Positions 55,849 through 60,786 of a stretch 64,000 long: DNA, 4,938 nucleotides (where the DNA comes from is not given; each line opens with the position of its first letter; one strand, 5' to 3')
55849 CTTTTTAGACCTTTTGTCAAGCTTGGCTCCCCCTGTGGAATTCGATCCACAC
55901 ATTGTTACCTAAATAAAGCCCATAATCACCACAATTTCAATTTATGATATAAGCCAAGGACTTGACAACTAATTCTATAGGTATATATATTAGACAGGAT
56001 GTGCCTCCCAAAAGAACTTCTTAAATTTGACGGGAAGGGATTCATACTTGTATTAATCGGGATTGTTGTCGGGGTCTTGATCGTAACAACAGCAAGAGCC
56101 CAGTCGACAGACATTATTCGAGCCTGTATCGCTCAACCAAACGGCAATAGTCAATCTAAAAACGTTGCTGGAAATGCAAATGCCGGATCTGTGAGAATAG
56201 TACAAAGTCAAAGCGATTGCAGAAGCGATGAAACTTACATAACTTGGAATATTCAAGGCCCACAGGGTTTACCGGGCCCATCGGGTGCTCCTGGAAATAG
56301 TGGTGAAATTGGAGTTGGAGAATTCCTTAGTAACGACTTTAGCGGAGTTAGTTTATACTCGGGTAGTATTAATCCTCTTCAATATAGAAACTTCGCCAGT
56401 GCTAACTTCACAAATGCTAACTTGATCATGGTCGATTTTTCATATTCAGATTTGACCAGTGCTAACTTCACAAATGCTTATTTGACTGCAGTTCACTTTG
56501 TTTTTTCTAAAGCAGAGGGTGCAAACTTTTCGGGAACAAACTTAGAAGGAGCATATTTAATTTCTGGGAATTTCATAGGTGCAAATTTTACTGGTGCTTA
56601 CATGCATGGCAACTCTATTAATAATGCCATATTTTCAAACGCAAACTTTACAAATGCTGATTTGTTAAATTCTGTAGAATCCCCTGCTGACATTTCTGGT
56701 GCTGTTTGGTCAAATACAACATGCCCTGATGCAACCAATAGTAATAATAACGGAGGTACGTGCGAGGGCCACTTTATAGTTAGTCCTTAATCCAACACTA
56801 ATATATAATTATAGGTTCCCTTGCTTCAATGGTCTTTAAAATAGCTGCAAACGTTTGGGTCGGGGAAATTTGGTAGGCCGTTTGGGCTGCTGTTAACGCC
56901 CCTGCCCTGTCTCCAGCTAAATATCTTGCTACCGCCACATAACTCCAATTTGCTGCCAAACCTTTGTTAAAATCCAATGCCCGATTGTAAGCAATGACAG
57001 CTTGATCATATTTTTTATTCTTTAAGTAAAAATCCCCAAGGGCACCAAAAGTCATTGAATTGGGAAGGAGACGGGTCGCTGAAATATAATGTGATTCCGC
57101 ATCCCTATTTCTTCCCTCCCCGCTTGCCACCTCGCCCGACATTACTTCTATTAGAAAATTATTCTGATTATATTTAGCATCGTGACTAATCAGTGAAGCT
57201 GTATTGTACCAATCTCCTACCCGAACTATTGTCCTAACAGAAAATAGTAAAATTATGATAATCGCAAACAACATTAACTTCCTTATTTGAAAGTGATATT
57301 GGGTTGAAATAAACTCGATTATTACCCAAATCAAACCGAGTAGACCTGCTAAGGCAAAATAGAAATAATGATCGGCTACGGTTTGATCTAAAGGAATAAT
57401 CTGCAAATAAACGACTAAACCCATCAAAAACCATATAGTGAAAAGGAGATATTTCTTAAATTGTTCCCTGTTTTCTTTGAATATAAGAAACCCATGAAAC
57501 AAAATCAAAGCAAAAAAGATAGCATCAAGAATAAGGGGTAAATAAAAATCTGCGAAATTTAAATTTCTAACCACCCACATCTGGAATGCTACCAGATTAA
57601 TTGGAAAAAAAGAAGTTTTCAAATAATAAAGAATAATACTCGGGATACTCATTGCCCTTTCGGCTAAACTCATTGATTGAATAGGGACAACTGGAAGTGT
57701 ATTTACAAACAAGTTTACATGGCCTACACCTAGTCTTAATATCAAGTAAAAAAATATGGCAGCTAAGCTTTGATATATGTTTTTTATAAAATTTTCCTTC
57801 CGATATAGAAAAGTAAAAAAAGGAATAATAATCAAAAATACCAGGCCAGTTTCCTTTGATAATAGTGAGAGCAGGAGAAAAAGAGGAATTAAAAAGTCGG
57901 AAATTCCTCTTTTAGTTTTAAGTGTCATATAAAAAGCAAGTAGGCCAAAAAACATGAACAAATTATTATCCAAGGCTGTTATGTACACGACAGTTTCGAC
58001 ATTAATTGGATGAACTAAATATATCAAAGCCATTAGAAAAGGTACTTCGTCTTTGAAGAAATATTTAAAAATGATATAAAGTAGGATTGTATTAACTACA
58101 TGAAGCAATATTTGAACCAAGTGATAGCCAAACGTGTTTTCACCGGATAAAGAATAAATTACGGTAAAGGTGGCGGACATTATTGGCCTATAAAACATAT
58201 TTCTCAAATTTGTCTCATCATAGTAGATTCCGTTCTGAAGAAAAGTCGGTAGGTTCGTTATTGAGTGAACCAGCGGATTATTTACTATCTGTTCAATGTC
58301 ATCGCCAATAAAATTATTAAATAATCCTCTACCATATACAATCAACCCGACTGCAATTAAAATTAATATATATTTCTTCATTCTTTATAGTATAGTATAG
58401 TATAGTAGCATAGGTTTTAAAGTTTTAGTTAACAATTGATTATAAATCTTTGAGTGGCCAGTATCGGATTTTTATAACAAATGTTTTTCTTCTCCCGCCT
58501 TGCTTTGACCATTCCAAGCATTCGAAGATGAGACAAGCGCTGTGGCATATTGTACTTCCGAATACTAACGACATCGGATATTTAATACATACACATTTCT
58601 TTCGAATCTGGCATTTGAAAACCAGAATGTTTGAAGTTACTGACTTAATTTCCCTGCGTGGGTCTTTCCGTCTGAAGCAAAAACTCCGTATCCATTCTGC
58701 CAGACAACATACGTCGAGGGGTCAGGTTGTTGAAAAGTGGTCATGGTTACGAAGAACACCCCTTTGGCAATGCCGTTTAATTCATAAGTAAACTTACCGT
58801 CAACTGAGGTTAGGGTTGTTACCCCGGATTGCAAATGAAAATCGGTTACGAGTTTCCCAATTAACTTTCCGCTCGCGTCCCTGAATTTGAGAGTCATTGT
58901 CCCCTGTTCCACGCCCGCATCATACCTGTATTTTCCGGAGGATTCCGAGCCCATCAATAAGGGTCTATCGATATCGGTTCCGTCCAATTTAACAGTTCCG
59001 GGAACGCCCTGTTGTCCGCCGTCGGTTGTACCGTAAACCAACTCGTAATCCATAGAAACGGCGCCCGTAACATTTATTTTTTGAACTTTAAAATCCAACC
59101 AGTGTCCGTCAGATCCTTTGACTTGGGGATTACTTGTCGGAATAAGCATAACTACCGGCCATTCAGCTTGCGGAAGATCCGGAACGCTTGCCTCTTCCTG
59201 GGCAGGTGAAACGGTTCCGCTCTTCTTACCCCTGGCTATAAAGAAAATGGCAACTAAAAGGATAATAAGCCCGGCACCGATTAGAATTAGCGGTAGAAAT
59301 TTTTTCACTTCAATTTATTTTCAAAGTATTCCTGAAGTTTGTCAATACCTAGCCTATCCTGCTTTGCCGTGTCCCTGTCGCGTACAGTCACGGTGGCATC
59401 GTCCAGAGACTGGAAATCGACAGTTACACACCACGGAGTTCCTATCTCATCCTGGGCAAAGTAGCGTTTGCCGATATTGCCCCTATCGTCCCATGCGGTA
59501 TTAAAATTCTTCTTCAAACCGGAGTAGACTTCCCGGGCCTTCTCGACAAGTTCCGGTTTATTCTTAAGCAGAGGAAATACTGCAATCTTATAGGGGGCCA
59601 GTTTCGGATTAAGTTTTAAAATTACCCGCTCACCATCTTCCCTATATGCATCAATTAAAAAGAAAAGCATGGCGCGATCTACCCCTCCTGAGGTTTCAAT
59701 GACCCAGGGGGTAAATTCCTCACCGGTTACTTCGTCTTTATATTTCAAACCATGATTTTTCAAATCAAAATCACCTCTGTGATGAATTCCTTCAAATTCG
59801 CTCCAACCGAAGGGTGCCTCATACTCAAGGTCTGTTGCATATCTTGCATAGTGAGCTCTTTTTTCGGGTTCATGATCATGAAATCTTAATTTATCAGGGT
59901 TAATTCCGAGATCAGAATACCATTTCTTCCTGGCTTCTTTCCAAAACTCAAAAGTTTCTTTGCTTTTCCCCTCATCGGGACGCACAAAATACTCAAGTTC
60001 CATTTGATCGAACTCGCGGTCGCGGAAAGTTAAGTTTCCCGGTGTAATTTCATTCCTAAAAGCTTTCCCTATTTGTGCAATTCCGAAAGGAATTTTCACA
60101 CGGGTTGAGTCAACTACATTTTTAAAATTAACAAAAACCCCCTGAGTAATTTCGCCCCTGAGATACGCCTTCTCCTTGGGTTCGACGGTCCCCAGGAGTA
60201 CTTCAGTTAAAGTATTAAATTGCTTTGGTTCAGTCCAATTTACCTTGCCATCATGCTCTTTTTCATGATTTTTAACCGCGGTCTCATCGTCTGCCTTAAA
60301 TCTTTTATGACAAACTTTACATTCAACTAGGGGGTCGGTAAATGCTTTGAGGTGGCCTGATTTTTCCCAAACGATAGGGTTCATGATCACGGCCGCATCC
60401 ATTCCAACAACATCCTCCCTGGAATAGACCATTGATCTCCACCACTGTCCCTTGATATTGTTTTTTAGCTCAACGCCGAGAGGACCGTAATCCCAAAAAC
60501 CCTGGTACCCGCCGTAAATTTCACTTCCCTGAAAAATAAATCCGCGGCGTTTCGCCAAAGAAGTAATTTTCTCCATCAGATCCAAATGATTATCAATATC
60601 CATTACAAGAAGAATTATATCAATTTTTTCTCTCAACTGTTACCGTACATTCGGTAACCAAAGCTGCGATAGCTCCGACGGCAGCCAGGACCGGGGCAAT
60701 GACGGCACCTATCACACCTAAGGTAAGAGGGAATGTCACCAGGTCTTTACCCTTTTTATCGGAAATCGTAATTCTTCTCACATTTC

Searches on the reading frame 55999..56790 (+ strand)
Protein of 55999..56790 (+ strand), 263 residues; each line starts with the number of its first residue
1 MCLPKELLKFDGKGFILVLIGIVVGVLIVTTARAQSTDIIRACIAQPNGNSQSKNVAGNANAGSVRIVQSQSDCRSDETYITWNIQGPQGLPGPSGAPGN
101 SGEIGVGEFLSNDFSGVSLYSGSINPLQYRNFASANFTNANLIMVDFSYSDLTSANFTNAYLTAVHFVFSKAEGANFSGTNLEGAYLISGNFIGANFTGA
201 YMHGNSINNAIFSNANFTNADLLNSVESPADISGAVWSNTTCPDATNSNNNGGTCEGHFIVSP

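Call 51: search_protein_families(library=pfam, max_evalue=0.00001, proteins=[window:55999-56790:+])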
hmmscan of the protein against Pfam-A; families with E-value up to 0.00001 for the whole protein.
window:55999-56790:+ (263 aa): 3 families
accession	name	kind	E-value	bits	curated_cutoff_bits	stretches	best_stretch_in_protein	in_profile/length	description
PF00805.28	Pentapeptide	-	8.6e-19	67.2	20.2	2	173-204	9-40/40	Pentapeptide repeats (8 copies)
PF13599.13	Pentapeptide_4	-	9.8e-09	35.6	38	1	131-197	12-78/78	Pentapeptide repeat region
PF13576.12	Pentapeptide_3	-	6.8e-06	26.6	27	0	192-224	1-35/48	Pentapeptide repeats (9 copies)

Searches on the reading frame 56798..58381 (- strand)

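Call 51: search_protein_families(library=pfam, max_evalue=0.00001, proteins=[window:56798-58381:-])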
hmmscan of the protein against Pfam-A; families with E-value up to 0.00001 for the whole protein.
window:56798-58381:- (527 aa): 2 families
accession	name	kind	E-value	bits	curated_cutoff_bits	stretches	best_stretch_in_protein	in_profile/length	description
PF13231.12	PMT_2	-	2.3e-08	34.8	26.1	1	67-214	5-152/160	Dolichyl-phosphate-mannose-protein mannosyltransferase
PF07719.23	TPR_2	-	5.7e-08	32.7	27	0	447-473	6-32/34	Tetratricopeptide repeat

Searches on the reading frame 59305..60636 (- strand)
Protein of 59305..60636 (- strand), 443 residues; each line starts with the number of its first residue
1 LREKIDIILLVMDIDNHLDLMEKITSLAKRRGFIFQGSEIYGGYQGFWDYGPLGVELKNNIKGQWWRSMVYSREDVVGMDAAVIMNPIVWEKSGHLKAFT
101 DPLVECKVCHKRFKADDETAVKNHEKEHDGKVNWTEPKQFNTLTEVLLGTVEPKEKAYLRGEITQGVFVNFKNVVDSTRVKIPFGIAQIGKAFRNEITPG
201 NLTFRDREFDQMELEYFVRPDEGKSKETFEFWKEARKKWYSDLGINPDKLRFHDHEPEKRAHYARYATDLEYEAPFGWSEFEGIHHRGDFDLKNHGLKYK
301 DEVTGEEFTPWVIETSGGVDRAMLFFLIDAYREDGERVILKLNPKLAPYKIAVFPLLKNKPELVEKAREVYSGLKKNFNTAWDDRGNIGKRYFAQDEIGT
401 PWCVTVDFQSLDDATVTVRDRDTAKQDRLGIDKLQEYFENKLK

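Call 51: search_protein_families(library=pfam, max_evalue=0.00001, proteins=[window:59305-60636:-])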
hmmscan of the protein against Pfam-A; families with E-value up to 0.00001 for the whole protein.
window:59305-60636:- (443 aa): 2 families
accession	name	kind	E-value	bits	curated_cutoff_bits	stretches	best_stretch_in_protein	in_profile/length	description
PF03129.25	HGTP_anticodon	-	1.2e-17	64.3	21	1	350-440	1-93/94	Anticodon binding domain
PF00587.30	tRNA-synt_2b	-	3.1e-10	40.8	29.3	1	154-325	8-174/179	tRNA synthetase class II core domain (G, H, P, S and T)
